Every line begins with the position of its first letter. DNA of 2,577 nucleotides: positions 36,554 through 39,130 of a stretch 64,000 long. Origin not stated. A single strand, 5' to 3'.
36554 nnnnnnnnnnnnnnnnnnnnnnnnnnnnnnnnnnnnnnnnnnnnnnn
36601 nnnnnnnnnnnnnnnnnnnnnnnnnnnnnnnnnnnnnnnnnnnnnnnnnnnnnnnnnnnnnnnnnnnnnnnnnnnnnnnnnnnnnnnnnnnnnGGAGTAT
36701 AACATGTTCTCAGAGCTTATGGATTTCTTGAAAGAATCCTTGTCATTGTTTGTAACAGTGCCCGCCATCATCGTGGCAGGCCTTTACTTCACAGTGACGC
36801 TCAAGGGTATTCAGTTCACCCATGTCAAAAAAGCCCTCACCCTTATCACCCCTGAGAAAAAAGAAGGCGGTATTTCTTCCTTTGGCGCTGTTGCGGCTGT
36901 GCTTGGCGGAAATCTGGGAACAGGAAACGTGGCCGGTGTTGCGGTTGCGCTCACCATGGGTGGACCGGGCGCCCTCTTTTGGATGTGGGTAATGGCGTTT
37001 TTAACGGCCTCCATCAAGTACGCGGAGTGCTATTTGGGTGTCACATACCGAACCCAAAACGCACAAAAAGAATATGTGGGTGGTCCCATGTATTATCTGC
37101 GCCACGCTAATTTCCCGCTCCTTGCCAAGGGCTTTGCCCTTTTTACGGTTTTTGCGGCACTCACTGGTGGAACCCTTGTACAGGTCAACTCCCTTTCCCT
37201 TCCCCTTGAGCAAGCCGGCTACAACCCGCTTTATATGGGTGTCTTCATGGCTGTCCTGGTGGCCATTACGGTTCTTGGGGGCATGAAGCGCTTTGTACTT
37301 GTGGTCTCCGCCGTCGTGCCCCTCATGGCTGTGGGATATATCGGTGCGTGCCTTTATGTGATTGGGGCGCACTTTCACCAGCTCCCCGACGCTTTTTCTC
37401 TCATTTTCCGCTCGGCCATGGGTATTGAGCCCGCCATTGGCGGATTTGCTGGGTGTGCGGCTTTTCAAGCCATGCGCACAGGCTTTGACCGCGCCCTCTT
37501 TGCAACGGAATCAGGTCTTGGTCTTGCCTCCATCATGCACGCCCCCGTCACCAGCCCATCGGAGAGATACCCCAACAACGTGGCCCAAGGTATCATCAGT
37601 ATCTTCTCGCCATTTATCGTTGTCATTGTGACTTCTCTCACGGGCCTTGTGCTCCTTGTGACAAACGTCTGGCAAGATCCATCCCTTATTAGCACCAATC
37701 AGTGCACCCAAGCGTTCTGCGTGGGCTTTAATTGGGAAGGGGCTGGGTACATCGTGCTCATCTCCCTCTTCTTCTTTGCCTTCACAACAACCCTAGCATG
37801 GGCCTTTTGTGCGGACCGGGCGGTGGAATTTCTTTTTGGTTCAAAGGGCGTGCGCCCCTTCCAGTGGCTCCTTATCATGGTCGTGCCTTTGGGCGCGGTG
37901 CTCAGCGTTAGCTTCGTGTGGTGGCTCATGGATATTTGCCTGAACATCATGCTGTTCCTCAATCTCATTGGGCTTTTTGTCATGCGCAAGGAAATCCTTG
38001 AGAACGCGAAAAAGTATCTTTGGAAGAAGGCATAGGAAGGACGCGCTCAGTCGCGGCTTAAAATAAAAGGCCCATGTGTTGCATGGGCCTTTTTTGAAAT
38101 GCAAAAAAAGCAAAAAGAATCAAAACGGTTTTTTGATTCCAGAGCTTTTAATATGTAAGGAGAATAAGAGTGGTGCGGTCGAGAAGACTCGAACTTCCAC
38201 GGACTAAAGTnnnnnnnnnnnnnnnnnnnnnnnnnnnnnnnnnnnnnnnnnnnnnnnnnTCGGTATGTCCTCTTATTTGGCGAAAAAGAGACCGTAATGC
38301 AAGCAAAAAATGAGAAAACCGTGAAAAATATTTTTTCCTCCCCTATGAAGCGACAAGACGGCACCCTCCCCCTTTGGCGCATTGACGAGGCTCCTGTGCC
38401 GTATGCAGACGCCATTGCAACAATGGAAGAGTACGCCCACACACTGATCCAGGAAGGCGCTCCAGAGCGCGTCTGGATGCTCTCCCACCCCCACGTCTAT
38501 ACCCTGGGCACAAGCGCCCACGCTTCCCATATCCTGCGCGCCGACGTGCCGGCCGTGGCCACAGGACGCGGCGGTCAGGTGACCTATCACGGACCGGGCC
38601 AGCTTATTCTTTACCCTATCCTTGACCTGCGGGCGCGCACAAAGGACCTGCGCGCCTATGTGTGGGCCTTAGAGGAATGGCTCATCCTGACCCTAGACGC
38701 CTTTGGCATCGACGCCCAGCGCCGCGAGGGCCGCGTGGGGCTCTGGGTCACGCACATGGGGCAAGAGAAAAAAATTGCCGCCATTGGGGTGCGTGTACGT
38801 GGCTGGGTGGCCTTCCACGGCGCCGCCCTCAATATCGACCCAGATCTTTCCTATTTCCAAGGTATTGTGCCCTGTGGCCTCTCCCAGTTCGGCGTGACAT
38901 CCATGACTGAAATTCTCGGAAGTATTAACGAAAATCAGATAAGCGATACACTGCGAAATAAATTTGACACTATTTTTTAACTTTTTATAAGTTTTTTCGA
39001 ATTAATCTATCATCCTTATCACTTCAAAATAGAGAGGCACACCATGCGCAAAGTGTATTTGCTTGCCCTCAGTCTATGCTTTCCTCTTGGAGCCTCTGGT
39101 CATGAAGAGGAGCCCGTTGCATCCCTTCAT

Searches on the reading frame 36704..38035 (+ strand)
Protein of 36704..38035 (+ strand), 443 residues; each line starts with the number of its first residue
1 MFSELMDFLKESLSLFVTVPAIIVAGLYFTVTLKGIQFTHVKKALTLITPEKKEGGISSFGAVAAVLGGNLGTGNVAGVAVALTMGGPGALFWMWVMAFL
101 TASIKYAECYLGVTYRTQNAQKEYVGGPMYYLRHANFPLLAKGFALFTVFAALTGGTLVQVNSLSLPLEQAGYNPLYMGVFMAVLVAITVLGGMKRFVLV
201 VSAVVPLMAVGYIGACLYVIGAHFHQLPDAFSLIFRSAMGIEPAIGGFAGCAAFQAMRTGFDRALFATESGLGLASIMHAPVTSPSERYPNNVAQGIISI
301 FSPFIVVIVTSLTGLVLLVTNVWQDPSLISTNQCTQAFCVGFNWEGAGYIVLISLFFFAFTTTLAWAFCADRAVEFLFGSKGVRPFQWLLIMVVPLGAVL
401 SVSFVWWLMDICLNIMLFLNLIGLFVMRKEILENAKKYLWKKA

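Call 67: search_protein_families(library=pfam, proteins=[window:36704-38035:+], max_evalue=0.00001)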
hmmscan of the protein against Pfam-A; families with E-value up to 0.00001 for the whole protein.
window:36704-38035:+ (443 aa): 1 family
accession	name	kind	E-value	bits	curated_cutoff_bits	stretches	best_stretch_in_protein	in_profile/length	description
PF01235.23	Na_Ala_symp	-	6.3e-98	329.1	24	1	51-442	7-383/392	Sodium:alanine symporter family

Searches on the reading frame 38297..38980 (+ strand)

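Call 67: search_protein_families(library=pfam, proteins=[window:38297-38980:+], max_evalue=0.00001)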
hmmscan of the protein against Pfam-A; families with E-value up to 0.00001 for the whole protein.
window:38297-38980:+ (227 aa): 1 family
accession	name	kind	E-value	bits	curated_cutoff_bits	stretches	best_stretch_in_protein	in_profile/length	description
PF21948.1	LplA-B_cat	-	2.5e-38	132.5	27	1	36-223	2-199/200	Lipoyl protein ligase A/B catalytic domain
